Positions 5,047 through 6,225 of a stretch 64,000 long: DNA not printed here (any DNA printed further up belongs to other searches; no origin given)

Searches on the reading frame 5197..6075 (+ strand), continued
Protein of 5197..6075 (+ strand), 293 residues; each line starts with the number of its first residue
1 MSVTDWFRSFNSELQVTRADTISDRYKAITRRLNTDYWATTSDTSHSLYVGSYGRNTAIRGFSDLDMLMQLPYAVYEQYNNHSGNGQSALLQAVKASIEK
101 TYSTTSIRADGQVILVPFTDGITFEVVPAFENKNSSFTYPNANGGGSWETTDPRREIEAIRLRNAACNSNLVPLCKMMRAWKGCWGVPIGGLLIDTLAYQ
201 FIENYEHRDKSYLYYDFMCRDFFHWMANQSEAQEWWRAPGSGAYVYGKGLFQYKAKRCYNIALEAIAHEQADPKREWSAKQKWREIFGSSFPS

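Call 29: find_related_loci(query=window:5197-6075:+, collection=viral_contigs, flank=6000)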
Query window:5197-6075:+ (293 aa) in viral_contigs; peptide patterns used: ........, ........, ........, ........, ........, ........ (x = any residue, [..] = any of these).
12 stretches matched a pattern; 9 encode a relative of the query (tblastn E <= 1e-3); 9 distinct loci.
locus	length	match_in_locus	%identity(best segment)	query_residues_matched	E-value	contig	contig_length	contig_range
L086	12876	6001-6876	72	1-292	5e-148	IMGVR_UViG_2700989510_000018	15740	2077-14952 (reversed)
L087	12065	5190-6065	72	1-292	5e-148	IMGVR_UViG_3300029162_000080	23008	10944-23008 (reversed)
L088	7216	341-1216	72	1-292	1e-147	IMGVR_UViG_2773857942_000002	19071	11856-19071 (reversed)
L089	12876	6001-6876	72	1-292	5e-148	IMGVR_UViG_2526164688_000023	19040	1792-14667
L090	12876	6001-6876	72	1-292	5e-148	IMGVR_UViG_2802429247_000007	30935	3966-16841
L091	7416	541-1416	72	1-292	5e-148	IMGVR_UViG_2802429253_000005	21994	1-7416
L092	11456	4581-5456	72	1-292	5e-148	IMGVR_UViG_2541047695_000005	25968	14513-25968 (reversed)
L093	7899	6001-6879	59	1-293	3e-117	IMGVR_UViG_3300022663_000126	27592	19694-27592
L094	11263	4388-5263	72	1-292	5e-148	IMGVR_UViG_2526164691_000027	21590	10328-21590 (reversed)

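Call 42: predict_structure(alignment_id=A1)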
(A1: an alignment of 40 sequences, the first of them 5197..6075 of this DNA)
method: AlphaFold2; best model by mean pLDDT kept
length: 293 residues; sequences in the alignment: 40
mean_pLDDT: 50.2   pTM: 0.39
mean pLDDT of the five models: 50.2, 49.6, 49.4, 49.0, 48.9
residues with pLDDT >= 90: 0; 70-90: 35; 50-70: 119; < 50: 139
segments of 3 or more residues with pLDDT < 50: 1-68, 119-122, 176-219, 279-293
pLDDT, mean of each block of 10 residues (from residue 1): 39 29 32 40 31 34 44 68 74 70 57 57 58 71 68 58 52 50 35 31 34 37 66 61 52 60 56 52 45 33
secondary structure, 60 per line:
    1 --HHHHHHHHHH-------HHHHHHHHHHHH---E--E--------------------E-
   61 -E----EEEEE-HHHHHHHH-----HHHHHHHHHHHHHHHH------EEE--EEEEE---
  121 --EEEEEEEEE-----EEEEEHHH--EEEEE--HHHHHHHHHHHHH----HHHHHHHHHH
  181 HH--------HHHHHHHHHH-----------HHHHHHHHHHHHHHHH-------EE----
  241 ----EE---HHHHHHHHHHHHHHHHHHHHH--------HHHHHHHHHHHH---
elements in order: H3-12 H20-31 E67-71 H73-80 H86-101 E108-110 E113-117 E123-131 E137-141 E147-151 H154-166 H171-182 H191-200 H212-227 H250-270 H279-290

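Call 45: search_solved_structures(query=A3, max_evalue=0.01, show_alignments=2)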
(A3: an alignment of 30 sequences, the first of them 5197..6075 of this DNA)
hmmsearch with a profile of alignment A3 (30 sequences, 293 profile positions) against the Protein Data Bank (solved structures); distinct sequences matched with E-value up to 0.01: 11.
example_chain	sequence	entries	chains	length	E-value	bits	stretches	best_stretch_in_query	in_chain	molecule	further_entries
6p8u_A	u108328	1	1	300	3.6e-20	75.5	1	2-292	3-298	Nucleotidyltransferase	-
6p82_A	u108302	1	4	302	3.9e-20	75.4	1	2-292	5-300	Nucleotidyltransferase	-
6p8j_C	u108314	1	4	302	3e-18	69.2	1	2-292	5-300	Nucleotidyltransferase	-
9sa5_A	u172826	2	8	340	5.1e-08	35.7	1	1-203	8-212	CD-NTase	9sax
9sa4_A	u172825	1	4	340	6.4e-08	35.3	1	1-203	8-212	CD-NTase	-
9ntn_G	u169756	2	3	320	2.9e-07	33.2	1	49-206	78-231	CdnD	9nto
7ljl_A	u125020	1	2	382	0.00046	22.7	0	127-185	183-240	Cyclic AMP-AMP-GMP synthase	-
7d48_A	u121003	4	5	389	0.0005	22.6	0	127-185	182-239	Cyclic AMP-AMP-GMP synthase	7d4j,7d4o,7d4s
7d4u_A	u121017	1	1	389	0.0009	21.7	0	127-185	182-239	Cyclic AMP-AMP-GMP synthase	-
7to3_C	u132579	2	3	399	0.001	21.5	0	127-185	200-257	Cyclic AMP-AMP-GMP synthase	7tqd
7ljm_A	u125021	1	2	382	0.0015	21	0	141-185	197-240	CD-NTase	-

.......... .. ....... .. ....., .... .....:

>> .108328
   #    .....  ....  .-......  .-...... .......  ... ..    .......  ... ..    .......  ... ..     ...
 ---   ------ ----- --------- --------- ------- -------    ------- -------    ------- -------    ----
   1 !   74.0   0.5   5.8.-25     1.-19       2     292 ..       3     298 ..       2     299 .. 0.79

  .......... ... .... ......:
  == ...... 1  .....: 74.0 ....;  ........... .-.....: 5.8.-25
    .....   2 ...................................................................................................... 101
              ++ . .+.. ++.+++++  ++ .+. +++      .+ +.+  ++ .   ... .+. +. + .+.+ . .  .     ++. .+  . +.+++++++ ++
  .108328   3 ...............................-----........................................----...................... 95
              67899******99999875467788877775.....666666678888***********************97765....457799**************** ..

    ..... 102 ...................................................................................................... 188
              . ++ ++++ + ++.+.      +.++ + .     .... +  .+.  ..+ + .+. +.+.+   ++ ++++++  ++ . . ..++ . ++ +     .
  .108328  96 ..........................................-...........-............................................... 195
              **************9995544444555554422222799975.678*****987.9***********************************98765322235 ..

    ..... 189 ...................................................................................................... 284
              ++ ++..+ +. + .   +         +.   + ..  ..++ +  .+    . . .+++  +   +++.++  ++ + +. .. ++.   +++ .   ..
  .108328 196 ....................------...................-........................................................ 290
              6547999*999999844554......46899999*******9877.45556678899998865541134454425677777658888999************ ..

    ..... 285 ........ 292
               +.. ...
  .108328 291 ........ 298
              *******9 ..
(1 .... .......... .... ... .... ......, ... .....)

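Call 54: search_protein_families(library=pfam, proteins=[L084:6998-7615:+, L087:6775-7131:-, L052:4394-5557:+, L008:3755-5893:+, L068:4687-7809:+, L092:8476-9522:+, L094:2278-3351:+, L086:10664-11032:+], max_evalue=0.001)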
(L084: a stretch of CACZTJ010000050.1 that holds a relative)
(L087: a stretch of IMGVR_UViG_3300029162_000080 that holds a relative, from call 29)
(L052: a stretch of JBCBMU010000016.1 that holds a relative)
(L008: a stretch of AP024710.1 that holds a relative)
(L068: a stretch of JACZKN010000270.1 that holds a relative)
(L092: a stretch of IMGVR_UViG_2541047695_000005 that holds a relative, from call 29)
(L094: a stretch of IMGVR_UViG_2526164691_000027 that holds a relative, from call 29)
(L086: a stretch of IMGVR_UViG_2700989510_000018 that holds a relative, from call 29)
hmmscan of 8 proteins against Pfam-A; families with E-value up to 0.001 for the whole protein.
L084:6998-7615:+ (206 aa): 1 family
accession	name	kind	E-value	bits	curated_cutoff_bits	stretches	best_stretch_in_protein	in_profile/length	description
PF18169.6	SLATT_6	-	2.1e-52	177.7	27.1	1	2-175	3-174/176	SMODS and SLOG-associating 2TM effector domain 6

L087:6775-7131:- (119 aa): 1 family
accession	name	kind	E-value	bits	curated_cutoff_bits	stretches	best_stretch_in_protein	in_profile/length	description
PF00589.27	Phage_integrase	-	0.00033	20.9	27.1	1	43-104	110-168/172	Phage integrase family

L052:4394-5557:+ (388 aa): 4 families
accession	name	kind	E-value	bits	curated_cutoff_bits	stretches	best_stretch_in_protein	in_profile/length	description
PF00589.27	Phage_integrase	-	1.2e-17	64.6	27.1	1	230-368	26-172/172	Phage integrase family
PF13356.12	Arm-DNA-bind_3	-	2.5e-12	47.2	27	1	8-81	1-69/83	Arm DNA-binding domain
PF22022.2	Phage_int_M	-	6.1e-06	26.8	27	1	100-188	1-90/96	Phage integrase central domain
PF14659.12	Phage_int_SAM_3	-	4.6e-05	24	22.6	1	100-152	2-54/58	Phage integrase, N-terminal SAM-like domain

L008:3755-5893:+ (713 aa): 4 families
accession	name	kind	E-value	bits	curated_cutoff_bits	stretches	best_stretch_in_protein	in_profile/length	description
PF07728.20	AAA_5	-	1.4e-14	54.7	22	1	461-584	31-139/139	AAA domain (dynein-related subfamily)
PF00004.35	AAA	-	1.7e-06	28.9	21.2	1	300-322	1-23/131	ATPase family associated with various cellular activities (AAA)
PF20720.3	nSTAND3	-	7.9e-05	22.8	27.2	1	284-324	4-44/155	Novel STAND NTPase 3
PF05496.18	RuvB_N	-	0.00057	20.1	27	0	285-349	20-88/159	Holliday junction DNA helicase RuvB P-loop domain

L068:4687-7809:+ (1041 aa): 6 families
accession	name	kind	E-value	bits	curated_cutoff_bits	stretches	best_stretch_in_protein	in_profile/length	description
PF00271.37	Helicase_C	-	2.6e-20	73.2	23.5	1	524-637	2-110/110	Helicase conserved C-terminal domain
PF00176.29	SNF2-rel_dom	-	2.7e-18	66.5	24.9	1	145-433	20-251/290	SNF2-related domain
PF04851.21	ResIII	-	3e-09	37.4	22.5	1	134-288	15-163/164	Type III restriction enzyme, res subunit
PF00270.35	DEAD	-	3.5e-06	27.3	26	1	144-287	16-160/167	DEAD/DEAH box helicase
PF12137.13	RapA_C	-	9.1e-06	25.4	26.8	1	785-847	126-188/360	RNA polymerase recycling family C-terminal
PF16203.11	ERCC3_RAD25_C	-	8.3e-05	22.4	27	1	524-638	45-153/248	ERCC3/RAD25/XPB C-terminal helicase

L092:8476-9522:+ (349 aa): 2 families
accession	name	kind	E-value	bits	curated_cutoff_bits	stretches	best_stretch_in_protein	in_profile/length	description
PF06147.18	DUF968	-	4.4e-77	258.4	27.8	1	160-346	1-171/171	Protein of unknown function (DUF968)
PF16784.11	HNHc_6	-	9.9e-05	22.4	26.6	1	271-319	123-174/204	Putative HNHc nuclease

L094:2278-3351:+ (358 aa): 0 families

L086:10664-11032:+ (123 aa): 1 family
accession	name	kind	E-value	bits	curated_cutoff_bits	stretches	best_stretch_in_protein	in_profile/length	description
PF05866.16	RusA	-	1.1e-15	58.8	22.8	1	8-112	1-122/124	Endodeoxyribonuclease RusA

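Call 56: search_dna_similar(query=window:5197-6075:+, collection=phages, mode=protein, max_rows=12)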
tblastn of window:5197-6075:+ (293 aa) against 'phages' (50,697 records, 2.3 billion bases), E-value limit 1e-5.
Records with a match: 2; places in all: 2; records where one place covers at least 80% of the query: 0.
Best place of each record, by identity: <60% 2.
By first word of the organism name: Listeria 2.
By host as written in the record: Listeria monocytogenes 2.
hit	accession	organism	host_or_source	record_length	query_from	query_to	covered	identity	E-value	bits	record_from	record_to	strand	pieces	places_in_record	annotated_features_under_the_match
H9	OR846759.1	Listeria phage LM 4-11-1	Listeria monocytogenes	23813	21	209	65%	39.9%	1e-44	167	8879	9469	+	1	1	record has no annotation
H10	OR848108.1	Listeria phage LM 4-14-1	Listeria monocytogenes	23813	21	209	65%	39.9%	1e-44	167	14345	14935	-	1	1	record has no annotation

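Call 57: search_dna_similar(query=window:5197-6075:+, collection=plasmids, mode=protein, max_rows=12)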
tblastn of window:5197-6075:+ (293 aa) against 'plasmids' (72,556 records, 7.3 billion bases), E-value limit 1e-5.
Records with a match: 936; places in all: 939; records where one place covers at least 80% of the query: 879.
Best place of each record, by identity: <60% 936.
By first word of the organism name: Escherichia 590; Salmonella 126; Klebsiella 70; Enterococcus 51; Shigella 9; Acinetobacter 8; Rhizobium 7; Raoultella 7; Bacillus 6; Citrobacter 4; and 41 more.
By predicted mobility (MOB-suite, as given by PLSDB): conjugative 650; non-mobilizable 152; mobilizable 134.
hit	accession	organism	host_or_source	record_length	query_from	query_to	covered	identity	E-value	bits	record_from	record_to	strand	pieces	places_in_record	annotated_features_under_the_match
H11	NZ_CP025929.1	Microcystis aeruginosa NIES-2481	cell culture,freshwater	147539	1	293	100%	54.2%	4e-104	339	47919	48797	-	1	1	nucleotidyltransferase | SLATT domain-containing protein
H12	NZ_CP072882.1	Enterococcus faecium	stream/river surface water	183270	1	293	100%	53.0%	6e-101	330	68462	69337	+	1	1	nucleotidyltransferase | SLATT domain-containing protein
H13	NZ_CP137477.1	Enterococcus faecium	Chicken,feces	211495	1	293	100%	53.0%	6e-101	330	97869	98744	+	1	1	nucleotidyltransferase | SLATT domain-containing protein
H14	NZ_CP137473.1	Enterococcus faecium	Chicken,feces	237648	1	293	100%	53.0%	6e-101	330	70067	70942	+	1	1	nucleotidyltransferase | SLATT domain-containing protein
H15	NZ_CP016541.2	Planococcus versutus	soil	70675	1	292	100%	51.3%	6e-48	332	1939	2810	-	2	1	none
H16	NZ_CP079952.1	Macrococcoides caseolyticum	calf,pure culture,nasal swab sample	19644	1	291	99%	49.2%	4e-85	285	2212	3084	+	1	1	nucleotidyltransferase | SLATT domain-containing protein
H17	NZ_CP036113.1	Bacillus toyonensis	cell culture,soil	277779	1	291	99%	48.3%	2e-84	283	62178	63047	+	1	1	nucleotidyltransferase domain-containing protein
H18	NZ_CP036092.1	Bacillus toyonensis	cell culture,soil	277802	1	291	99%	48.3%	2e-84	283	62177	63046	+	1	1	nucleotidyltransferase domain-containing protein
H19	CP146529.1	Arcobacter sp. AZ-2023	-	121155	1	293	100%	46.3%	3e-71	245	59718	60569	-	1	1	hypothetical protein | restriction endonuclease subunit S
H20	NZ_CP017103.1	Rhizobium gallicum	Phaseolus vulgaris,Whole ...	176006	1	293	100%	45.6%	4e-64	224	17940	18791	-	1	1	nucleotidyltransferase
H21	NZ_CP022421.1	Pseudosulfitobacter pseudonitzschiae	Skeletonema marinoi strain RO5AC,Cell ...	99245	1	293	100%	45.6%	3e-61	216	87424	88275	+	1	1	nucleotidyltransferase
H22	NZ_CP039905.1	Agrobacterium tumefaciens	-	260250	1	292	100%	45.7%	3e-63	222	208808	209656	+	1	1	nucleotidyltransferase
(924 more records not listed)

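Call 69: find_encoding_contigs(protein=P0002, flank=6000, max_places=5)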
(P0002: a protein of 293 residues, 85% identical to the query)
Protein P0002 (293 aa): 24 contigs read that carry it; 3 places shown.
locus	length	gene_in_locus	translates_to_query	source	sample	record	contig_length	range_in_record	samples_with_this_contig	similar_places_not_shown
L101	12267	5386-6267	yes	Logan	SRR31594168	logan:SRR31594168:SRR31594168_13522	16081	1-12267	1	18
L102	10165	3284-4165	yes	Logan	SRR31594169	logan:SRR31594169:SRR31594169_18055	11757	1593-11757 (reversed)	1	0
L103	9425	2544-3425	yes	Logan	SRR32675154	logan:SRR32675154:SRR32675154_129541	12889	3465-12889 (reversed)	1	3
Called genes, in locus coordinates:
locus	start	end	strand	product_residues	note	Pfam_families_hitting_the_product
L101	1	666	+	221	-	?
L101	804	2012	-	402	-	PF01041:DegT_DnrJ_EryC1, PF01212:Beta_elim_lyase (weak)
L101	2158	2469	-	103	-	PF11950:DUF3467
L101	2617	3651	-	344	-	PF08240:ADH_N, PF00107:ADH_zinc_N, PF13602:ADH_zinc_N_2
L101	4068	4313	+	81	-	PF09954:DUF2188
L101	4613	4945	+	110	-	PF07411:DUF1508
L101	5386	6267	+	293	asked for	PF18144:SMODS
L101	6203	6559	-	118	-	-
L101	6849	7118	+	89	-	-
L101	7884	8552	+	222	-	-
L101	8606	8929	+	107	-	-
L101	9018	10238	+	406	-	-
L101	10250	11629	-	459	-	PF00999:Na_H_Exchanger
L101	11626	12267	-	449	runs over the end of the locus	-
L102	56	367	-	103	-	PF11950:DUF3467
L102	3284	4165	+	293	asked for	PF18144:SMODS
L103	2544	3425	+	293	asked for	PF18144:SMODS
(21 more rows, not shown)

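Call 90: search_solved_structures(query=A3, max_evalue=0.00001, show_alignments=5)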
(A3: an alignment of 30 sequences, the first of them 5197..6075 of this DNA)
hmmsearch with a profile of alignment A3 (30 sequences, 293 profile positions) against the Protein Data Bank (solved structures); distinct sequences matched with E-value up to 0.00001: 6.
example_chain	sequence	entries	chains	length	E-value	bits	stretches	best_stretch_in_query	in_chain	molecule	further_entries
6p8u_A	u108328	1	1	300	3.6e-20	75.5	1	2-292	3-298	Nucleotidyltransferase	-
6p82_A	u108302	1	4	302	3.9e-20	75.4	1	2-292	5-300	Nucleotidyltransferase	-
6p8j_C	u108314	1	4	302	3e-18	69.2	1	2-292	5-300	Nucleotidyltransferase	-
9sa5_A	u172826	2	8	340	5.1e-08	35.7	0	1-203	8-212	CD-NTase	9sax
9sa4_A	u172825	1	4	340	6.4e-08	35.3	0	1-203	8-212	CD-NTase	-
9ntn_G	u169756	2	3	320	2.9e-07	33.2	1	49-206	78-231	CdnD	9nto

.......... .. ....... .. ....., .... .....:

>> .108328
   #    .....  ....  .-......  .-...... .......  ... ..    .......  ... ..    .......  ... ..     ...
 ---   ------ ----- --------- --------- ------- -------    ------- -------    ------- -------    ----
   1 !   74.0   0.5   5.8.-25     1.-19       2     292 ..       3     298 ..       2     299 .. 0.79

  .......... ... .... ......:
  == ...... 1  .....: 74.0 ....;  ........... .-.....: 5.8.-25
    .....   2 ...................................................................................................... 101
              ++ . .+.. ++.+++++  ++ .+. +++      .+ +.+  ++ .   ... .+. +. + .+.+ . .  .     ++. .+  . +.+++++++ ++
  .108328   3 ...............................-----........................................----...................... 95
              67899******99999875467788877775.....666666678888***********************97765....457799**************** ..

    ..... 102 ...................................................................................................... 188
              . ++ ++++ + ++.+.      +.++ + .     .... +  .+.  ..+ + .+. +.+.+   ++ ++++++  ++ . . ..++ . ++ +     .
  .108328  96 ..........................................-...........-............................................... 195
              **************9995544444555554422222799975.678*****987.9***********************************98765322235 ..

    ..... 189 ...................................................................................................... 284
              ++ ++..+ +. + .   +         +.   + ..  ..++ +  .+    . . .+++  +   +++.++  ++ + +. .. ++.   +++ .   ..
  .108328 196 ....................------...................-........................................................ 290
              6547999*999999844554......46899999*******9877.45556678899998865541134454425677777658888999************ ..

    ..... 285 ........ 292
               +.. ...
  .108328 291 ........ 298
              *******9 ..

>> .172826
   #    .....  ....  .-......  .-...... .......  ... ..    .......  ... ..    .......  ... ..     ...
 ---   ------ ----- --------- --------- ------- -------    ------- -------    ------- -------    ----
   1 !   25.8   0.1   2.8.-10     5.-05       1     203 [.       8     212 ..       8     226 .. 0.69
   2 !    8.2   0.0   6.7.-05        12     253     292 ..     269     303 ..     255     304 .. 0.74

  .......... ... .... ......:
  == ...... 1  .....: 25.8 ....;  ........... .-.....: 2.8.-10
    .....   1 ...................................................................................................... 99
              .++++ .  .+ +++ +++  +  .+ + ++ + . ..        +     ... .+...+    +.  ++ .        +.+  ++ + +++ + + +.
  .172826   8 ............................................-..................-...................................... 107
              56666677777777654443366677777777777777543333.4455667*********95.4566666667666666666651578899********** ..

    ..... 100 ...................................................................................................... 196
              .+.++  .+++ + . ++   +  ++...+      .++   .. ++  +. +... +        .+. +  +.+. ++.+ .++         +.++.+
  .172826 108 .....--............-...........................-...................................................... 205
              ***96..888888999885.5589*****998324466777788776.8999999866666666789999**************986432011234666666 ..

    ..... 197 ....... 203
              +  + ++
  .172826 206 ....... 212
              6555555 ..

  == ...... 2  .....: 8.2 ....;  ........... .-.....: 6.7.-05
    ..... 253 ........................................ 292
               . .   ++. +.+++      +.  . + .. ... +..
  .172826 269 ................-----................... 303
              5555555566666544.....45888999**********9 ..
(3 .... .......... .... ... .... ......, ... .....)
